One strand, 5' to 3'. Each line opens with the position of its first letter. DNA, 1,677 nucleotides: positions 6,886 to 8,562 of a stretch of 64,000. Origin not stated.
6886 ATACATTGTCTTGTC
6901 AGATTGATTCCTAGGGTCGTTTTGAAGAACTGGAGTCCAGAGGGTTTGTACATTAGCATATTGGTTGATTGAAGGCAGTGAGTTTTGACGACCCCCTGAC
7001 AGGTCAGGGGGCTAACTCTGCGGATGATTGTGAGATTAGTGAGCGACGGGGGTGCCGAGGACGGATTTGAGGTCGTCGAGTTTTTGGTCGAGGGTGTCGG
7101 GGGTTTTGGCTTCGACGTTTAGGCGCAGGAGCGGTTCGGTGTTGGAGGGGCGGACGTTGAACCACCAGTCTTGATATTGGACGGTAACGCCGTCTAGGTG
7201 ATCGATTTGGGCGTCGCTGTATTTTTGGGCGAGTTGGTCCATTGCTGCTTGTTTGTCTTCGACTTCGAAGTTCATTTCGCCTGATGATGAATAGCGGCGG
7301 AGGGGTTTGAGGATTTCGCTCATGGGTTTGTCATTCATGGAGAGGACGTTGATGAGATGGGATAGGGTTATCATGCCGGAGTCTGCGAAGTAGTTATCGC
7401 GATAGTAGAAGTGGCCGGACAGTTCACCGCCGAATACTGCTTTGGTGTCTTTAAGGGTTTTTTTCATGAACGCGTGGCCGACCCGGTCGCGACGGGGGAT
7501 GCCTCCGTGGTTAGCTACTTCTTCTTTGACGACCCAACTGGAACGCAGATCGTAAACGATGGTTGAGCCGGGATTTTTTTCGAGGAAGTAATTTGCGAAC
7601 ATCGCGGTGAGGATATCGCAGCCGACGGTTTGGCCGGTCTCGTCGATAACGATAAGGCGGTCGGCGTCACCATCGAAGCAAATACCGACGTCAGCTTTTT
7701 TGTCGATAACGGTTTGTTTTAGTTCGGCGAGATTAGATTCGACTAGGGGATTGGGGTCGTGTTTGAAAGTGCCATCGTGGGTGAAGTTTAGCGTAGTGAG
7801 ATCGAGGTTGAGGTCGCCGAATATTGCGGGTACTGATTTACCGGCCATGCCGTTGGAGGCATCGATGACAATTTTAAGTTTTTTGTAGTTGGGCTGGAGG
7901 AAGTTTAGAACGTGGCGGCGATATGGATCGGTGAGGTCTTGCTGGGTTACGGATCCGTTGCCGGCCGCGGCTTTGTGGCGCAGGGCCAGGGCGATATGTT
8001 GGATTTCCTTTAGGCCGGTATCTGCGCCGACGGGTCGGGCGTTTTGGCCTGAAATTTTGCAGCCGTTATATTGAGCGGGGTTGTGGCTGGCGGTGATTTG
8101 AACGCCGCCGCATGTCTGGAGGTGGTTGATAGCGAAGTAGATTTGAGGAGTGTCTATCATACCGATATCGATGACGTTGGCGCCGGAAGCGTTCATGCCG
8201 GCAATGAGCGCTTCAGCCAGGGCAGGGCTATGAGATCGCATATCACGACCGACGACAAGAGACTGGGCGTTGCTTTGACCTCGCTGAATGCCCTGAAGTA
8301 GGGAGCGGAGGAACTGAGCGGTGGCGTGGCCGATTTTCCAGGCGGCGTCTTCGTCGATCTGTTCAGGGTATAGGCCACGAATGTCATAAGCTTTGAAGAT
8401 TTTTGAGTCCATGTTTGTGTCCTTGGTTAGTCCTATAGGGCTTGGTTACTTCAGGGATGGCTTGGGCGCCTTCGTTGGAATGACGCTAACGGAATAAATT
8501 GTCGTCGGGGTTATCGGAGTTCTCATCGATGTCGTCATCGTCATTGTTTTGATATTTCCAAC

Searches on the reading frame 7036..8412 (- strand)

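Call 57: search_protein_families(library=pfam, proteins=[window:7036-8412:-], max_evalue=0.001)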
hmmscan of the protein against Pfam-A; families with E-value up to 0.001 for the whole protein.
window:7036-8412:- (458 aa): 4 families
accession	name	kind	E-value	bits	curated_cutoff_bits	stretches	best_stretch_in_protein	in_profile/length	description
PF02878.22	PGM_PMM_I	-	1.9e-33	115.5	22.5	1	4-141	2-131/138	Phosphoglucomutase/phosphomannomutase, alpha/beta/alpha domain I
PF02879.22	PGM_PMM_II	-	1.4e-23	83.8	29.3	1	163-260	2-103/103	Phosphoglucomutase/phosphomannomutase, alpha/beta/alpha domain II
PF02880.22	PGM_PMM_III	-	7e-21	74.9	20.7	1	266-371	3-112/115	Phosphoglucomutase/phosphomannomutase, alpha/beta/alpha domain III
PF00408.26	PGM_PMM_IV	-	5.6e-11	42.8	23.1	1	379-443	1-60/68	Phosphoglucomutase/phosphomannomutase, C-terminal domain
